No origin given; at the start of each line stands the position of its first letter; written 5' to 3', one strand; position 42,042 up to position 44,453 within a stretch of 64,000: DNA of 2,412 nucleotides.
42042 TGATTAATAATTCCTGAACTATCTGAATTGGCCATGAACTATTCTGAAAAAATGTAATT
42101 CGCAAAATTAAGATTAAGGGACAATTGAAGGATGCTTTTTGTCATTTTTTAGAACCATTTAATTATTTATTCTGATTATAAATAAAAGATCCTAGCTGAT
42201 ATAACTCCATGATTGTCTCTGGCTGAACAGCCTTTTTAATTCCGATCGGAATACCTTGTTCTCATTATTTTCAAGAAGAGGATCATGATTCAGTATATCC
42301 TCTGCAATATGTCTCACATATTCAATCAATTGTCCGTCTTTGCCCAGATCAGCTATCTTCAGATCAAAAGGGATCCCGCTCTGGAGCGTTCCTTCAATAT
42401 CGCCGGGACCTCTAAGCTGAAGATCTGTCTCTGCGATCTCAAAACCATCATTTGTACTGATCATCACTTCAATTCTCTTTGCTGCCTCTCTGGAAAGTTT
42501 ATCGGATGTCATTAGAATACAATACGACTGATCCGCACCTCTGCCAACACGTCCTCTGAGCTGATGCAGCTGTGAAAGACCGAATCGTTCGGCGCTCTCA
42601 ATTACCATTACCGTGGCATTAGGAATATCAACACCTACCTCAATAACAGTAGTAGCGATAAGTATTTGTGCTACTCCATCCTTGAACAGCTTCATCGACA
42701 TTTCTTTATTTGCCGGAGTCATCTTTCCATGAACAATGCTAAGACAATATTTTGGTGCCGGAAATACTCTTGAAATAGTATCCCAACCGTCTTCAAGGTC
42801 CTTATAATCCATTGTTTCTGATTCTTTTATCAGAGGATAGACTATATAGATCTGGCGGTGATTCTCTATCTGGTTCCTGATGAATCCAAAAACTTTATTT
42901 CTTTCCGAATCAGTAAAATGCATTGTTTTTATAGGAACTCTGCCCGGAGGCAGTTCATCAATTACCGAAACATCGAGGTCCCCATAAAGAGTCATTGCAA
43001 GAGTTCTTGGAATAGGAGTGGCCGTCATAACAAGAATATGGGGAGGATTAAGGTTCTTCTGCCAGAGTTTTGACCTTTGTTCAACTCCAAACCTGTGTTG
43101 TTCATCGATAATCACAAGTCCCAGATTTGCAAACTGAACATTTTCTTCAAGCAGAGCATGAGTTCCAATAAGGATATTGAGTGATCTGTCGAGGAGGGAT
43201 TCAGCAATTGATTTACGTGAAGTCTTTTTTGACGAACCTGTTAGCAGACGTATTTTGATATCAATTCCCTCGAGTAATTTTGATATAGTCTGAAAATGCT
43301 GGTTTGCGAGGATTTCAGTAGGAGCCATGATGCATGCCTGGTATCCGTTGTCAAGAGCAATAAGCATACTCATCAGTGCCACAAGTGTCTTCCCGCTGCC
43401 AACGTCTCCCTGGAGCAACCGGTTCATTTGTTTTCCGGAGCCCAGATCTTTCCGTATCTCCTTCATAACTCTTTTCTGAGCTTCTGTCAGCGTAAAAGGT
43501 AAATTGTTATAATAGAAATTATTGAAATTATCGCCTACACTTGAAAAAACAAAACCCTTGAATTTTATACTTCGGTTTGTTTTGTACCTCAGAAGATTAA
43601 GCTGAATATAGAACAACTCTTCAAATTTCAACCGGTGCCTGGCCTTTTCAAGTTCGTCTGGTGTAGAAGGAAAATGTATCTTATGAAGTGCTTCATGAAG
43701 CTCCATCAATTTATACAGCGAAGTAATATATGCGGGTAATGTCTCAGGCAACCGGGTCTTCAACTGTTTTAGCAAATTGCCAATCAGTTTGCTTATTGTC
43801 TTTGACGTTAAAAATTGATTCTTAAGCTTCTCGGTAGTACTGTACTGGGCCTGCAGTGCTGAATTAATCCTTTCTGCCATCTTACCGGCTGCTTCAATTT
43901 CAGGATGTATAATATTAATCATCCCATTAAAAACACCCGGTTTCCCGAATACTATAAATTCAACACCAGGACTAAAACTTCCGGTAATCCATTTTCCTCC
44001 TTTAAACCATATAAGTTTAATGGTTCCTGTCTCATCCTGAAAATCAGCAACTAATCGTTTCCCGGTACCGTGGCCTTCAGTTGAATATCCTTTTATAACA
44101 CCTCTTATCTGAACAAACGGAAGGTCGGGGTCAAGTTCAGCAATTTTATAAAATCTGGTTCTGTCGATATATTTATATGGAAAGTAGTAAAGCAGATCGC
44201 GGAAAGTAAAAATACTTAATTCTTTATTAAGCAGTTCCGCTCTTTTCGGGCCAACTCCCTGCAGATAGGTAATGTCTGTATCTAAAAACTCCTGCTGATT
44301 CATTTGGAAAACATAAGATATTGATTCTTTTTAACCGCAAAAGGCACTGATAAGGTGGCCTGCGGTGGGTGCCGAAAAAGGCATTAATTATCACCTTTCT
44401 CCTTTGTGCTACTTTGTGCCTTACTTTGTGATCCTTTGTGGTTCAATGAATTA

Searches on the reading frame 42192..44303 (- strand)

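Call 80: search_protein_families(library=pfam, proteins=[window:42192-44303:-], max_evalue=0.0001)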
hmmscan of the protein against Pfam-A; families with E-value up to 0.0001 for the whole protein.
window:42192-44303:- (703 aa): 7 families
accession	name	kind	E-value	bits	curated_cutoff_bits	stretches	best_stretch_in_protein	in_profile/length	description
PF19833.4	RecG_dom3_C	-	6.3e-34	116.3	26.8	1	617-703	1-87/87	ATP-dependent DNA helicase RecG, domain 3, C-terminal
PF00270.35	DEAD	-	8.2e-29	100.9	26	1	273-436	1-165/167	DEAD/DEAH box helicase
PF00271.37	Helicase_C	-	9.6e-21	74.5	23.5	1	480-588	13-108/110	Helicase conserved C-terminal domain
PF17191.10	RecG_wedge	-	3.3e-15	56.5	23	1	10-160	1-146/162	RecG wedge domain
PF04851.21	ResIII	-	4.1e-13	50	22.5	1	271-430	3-162/164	Type III restriction enzyme, res subunit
PF00176.29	SNF2-rel_dom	-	3.9e-07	29.9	24.9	1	291-435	16-168/290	SNF2-related domain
PF01336.31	tRNA_anti-codon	-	2.2e-06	27.9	27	1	64-137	1-73/75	OB-fold nucleic acid binding domain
